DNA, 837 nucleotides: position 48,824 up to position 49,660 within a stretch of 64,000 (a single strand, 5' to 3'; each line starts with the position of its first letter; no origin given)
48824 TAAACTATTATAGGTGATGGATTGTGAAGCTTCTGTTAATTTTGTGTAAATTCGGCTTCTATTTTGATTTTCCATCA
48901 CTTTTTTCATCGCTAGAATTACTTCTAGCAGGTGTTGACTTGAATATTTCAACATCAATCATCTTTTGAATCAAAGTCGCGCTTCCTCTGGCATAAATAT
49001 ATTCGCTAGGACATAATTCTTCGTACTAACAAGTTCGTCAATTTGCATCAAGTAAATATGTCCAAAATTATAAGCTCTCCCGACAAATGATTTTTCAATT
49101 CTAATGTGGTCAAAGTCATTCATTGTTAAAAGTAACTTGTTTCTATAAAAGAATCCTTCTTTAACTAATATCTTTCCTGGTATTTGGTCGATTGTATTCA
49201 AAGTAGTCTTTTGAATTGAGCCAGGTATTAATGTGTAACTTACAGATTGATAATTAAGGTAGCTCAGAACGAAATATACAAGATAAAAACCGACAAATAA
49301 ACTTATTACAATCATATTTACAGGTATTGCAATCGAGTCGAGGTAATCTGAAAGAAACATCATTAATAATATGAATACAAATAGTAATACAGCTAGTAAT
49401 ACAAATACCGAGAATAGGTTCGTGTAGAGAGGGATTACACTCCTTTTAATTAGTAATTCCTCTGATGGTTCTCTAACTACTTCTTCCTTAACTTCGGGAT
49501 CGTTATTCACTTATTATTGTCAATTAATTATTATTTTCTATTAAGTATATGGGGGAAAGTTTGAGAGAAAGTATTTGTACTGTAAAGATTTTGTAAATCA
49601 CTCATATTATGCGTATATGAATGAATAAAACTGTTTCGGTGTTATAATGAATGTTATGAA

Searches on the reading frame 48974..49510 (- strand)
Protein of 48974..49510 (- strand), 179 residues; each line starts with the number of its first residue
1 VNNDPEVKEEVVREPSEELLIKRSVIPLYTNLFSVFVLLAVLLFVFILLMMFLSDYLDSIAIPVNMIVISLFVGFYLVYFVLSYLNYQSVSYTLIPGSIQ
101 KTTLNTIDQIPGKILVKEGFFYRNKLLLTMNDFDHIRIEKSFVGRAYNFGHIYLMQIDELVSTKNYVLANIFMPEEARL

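Call 3: search_protein_families(library=pfam, proteins=[window:48974-49510:-], max_evalue=10)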
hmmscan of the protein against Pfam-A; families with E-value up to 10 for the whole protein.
window:48974-49510:- (179 aa): 2 families
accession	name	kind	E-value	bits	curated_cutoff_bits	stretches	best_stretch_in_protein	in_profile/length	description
PF09843.14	DUF2070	-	0.3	9.8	30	1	34-116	75-149/561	Predicted membrane protein (DUF2070)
PF03563.18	Bunya_G2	-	7.7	6.1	25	0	33-77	183-227/281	Bunyavirus glycoprotein G2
